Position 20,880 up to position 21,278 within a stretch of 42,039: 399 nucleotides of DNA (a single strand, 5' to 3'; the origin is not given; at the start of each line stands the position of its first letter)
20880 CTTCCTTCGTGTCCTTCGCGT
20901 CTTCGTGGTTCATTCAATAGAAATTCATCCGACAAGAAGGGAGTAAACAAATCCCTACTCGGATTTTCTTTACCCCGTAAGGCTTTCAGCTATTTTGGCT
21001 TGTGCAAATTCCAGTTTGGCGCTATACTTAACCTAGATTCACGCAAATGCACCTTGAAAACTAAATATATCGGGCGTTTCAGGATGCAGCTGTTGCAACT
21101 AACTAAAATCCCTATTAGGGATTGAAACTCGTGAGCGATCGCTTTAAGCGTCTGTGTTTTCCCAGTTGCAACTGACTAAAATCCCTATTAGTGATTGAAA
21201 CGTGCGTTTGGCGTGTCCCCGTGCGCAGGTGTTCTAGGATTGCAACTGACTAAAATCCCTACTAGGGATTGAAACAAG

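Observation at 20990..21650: Orphan CRISPR array with no cas genes within ~20 kb on either side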

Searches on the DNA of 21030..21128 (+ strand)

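Call 75: search_dna_similar(query=window:21030-21128:+, collection=plasmids, mode=distant, max_evalue=0.001, max_rows=25)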
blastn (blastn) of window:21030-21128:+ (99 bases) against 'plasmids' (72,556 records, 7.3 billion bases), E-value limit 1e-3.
Records with a match: 7; places in all: 7; records where one place covers at least 80% of the query: 4.
Best place of each record, by identity: 90-95% 2; 80-90% 1; 60-80% 4.
By first word of the organism name: Nostoc 3; Calothrix 2; Anabaena 1; Stanieria 1.
By predicted mobility (MOB-suite, as given by PLSDB): non-mobilizable 5; conjugative 2.
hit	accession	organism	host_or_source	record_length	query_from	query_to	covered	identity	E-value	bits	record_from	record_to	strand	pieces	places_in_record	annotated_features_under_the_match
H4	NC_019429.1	Anabaena sp. 90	-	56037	13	99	88%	77.3%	7e-8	63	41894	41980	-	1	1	none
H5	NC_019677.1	Nostoc sp. PCC 7524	-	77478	13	99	88%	75.9%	7e-8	64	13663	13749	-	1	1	none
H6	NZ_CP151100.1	Nostoc sp. UHCC 0302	isolated culture,lake sediment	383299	13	99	88%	75.3%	3e-6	57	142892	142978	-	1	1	none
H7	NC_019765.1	Stanieria cyanosphaera PCC 7437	-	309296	13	99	88%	75.0%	4e-5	54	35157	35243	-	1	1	none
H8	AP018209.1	Calothrix brevissima NIES-22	-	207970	63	99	37%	91.9%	4e-5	55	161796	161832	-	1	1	none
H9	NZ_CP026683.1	Nostoc sp. 'Peltigera membranacea cyanobiont' N6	Lichen thallus,Peltigera membranacea ...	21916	64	99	36%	91.7%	1e-4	53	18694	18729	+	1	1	none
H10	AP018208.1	Calothrix brevissima NIES-22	-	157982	63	99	37%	89.2%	4e-4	50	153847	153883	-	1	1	none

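Call 76: search_dna_similar(query=window:21030-21128:+, collection=phages, mode=distant, max_evalue=0.01, max_rows=10)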
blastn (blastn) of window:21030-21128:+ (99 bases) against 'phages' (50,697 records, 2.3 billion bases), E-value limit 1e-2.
Records with a match: 1; places in all: 2; records where one place covers at least 80% of the query: 1.
Best place of each record, by identity: 60-80% 1.
By first word of the organism name: Nostoc 1.
By host as written in the record: Nostoc sp. FACHB-596 1.
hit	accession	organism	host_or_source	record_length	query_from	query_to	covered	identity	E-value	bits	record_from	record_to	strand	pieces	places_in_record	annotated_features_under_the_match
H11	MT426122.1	Nostoc phage YongM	Nostoc sp. FACHB-596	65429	8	99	93%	75.0%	2e-8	64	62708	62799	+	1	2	hypothetical protein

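Call 77: get_annotated_region(hit=H4, flank=12000)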
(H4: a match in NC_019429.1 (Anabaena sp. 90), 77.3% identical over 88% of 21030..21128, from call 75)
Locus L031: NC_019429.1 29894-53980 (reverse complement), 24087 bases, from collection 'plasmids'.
description: Anabaena sp. 90 plasmid pANA02, complete sequence
organism: Anabaena sp. 90 (NCBI taxid 46234)
taxonomy: Bacteria; Cyanobacteriota; Cyanophyceae; Nostocales; Nostocaceae; Anabaena; Anabaena sp. 90
host: -; source: -; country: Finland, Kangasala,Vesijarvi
typing (MOB-suite, as given by PLSDB): non-mobilizable
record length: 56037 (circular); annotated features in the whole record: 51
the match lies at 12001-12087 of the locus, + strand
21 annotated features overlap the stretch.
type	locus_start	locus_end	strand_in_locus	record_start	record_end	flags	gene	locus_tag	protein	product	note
CDS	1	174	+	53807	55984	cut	cas3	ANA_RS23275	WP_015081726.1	type I-D CRISPR-associated helicase Cas3'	GO:0043571 - maintenance of CRISPR repeat elements [Evidence IEA]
CDS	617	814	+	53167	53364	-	-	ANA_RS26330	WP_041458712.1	hypothetical protein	-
CDS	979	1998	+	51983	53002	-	-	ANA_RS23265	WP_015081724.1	PDDEXK nuclease domain-containing protein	-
CDS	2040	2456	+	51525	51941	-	-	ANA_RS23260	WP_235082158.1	HepT-like ribonuclease domain-containing protein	-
CDS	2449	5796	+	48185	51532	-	cas10d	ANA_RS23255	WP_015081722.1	type I-D CRISPR-associated protein Cas10d/Csc3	-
CDS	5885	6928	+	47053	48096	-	cas7d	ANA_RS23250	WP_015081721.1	type I-D CRISPR-associated protein Cas7/Csc2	-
CDS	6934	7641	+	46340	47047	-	cas5d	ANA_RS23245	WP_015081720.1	type I-D CRISPR-associated protein Cas5/Csc1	-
CDS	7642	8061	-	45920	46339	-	-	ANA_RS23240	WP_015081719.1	hypothetical protein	-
CDS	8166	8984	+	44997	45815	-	cas6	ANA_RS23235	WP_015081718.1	CRISPR-associated endoribonuclease Cas6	GO:0043571 - maintenance of CRISPR repeat elements [Evidence IEA]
CDS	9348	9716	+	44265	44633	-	-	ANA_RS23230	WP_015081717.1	four helix bundle protein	-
CDS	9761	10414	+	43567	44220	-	cas4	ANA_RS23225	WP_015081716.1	CRISPR-associated protein Cas4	GO:0043571 - maintenance of CRISPR repeat elements [Evidence IEA]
CDS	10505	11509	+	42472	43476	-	cas1d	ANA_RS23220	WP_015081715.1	type I-D CRISPR-associated endonuclease Cas1d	GO:0043571 - maintenance of CRISPR repeat elements [Evidence IEA]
CDS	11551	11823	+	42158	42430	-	cas2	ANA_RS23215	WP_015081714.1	CRISPR-associated endonuclease Cas2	GO:0043571 - maintenance of CRISPR repeat elements [Evidence IEA]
CDS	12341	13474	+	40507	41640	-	-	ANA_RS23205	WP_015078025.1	ISAs1-like element ISAsp2 family transposase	-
CDS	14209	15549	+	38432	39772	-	-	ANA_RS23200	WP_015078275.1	IS4-like element ISAsp3 family transposase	-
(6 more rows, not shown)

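Call 78: get_annotated_region(hit=H5, flank=12000)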
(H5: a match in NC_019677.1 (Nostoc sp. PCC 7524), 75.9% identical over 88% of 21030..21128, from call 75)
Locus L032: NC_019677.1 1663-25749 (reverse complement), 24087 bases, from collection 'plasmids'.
description: Nostoc sp. PCC 7524 plasmid pNOS7524.01, complete sequence
organism: Nostoc sp. PCC 7524 (NCBI taxid 28072)
taxonomy: Bacteria; Cyanobacteriota; Cyanophyceae; Nostocales; Nostocaceae; Nostoc; Nostoc sp. PCC 7524
host: -; source: -; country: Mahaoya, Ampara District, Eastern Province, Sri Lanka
typing (MOB-suite, as given by PLSDB): non-mobilizable; replicon rep_cluster_1678
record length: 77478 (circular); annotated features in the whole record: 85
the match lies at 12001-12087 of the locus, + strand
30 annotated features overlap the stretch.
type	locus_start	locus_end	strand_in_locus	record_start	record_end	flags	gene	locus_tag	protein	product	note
CDS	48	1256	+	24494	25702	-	-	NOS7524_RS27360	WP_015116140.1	WYL domain-containing protein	-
CDS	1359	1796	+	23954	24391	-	-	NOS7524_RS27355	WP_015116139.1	low molecular weight phosphatase family protein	-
CDS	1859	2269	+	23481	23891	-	-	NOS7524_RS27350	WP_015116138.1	hypothetical protein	-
CDS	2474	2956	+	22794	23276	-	-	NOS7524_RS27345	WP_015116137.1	DUF4174 domain-containing protein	-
CDS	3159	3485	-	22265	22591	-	-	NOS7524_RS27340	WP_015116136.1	putative quinol monooxygenase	-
CDS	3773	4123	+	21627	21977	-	-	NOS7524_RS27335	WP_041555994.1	hypothetical protein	-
CDS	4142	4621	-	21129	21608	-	-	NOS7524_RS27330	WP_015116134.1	SRPBCC family protein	-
CDS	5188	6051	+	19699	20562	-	-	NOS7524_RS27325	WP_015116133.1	DNA/RNA non-specific endonuclease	-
CDS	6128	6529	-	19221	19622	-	-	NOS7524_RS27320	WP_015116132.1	nuclease A inhibitor family protein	-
CDS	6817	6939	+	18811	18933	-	-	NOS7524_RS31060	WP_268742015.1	hypothetical protein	-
CDS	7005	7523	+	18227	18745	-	-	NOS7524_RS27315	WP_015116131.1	hypothetical protein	-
CDS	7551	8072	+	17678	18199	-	-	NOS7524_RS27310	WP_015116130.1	DUF3122 domain-containing protein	-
CDS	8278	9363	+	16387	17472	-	-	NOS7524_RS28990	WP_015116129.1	site-specific integrase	GO:0015074 - DNA integration [Evidence IEA]; GO:0006310 - DNA recombination [Evidence IEA]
CDS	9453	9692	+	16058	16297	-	-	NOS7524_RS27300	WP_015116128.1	hypothetical protein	-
CDS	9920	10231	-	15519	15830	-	-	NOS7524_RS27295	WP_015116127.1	hypothetical protein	-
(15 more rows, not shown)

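Call 79: get_annotated_region(hit=H7, flank=12000)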
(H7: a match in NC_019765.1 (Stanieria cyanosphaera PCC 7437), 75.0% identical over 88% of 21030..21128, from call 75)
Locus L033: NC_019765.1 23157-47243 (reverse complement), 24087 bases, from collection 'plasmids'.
description: Stanieria cyanosphaera PCC 7437 plasmid pSTA7437.01, complete sequence
organism: Stanieria cyanosphaera PCC 7437 (NCBI taxid 111780)
taxonomy: Bacteria; Cyanobacteriota; Cyanophyceae; Pleurocapsales; Dermocarpellaceae; Stanieria; Stanieria cyanosphaera; Stanieria cyanosphaera PCC 7437
host: -; source: -; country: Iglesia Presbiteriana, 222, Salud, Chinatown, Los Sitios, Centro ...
typing (MOB-suite, as given by PLSDB): conjugative; relaxase MOBP; mating-pair formation MPF_T
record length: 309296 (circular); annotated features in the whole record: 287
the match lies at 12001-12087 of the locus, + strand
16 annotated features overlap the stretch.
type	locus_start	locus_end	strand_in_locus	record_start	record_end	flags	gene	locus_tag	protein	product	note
CDS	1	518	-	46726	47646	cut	-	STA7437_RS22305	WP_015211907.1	WYL domain-containing protein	-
CDS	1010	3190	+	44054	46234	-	cas3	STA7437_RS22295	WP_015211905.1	type I-D CRISPR-associated helicase Cas3'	GO:0043571 - maintenance of CRISPR repeat elements [Evidence IEA]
CDS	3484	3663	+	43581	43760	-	-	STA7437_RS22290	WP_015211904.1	DUF433 domain-containing protein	-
CDS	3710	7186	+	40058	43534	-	cas10d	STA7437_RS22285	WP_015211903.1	type I-D CRISPR-associated protein Cas10d/Csc3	-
CDS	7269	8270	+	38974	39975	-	cas7d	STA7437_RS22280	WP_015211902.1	type I-D CRISPR-associated protein Cas7/Csc2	-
CDS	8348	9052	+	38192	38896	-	cas5d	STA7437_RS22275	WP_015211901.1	type I-D CRISPR-associated protein Cas5/Csc1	-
CDS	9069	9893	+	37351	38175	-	cas6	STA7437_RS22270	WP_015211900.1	CRISPR-associated endoribonuclease Cas6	GO:0043571 - maintenance of CRISPR repeat elements [Evidence IEA]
CDS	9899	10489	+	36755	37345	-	cas4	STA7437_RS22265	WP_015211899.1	CRISPR-associated protein Cas4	GO:0043571 - maintenance of CRISPR repeat elements [Evidence IEA]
CDS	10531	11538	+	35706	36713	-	cas1d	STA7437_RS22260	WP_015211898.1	type I-D CRISPR-associated endonuclease Cas1d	GO:0043571 - maintenance of CRISPR repeat elements [Evidence IEA]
CDS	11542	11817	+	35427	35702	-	cas2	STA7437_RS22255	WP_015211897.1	CRISPR-associated endonuclease Cas2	GO:0043571 - maintenance of CRISPR repeat elements [Evidence IEA]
CDS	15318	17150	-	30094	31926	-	-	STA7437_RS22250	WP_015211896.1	hypothetical protein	-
CDS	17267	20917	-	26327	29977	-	-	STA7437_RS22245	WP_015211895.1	hypothetical protein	-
CDS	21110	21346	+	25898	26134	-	-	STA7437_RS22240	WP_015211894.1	hypothetical protein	-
CDS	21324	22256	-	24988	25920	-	-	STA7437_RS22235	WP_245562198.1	ThiF family adenylyltransferase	-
CDS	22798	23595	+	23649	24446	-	-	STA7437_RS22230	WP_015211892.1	ParA family protein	-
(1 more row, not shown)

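Call 80: get_annotated_region(hit=H11, flank=2500)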
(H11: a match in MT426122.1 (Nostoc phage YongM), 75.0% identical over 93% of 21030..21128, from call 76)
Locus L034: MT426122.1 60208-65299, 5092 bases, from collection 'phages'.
description: Nostoc phage YongM, complete genome.
organism: Nostoc phage YongM (NCBI taxid 2736366)
taxonomy: Viruses; Duplodnaviria; Heunggongvirae; Uroviricota; Caudoviricetes
host: Nostoc sp. FACHB-596; source: -; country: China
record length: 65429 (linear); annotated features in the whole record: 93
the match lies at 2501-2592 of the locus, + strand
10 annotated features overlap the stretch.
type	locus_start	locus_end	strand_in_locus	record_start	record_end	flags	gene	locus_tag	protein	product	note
CDS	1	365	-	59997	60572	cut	-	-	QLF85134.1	tail protein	-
CDS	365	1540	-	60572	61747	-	-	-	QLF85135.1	baseplate wedge protein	baseplate wedge protein gp7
CDS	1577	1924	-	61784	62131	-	-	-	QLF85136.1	putative tail protein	-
CDS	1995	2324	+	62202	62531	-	-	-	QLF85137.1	hypothetical protein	-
CDS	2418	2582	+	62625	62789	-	-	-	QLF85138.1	hypothetical protein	-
CDS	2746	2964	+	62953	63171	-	-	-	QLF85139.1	hypothetical protein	-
CDS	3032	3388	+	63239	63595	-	-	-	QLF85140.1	hypothetical protein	-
CDS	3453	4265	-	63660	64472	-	-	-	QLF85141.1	valine-glycine repeat protein G1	-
CDS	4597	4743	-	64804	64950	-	-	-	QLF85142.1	hypothetical protein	-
CDS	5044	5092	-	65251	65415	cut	-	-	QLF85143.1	hypothetical protein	-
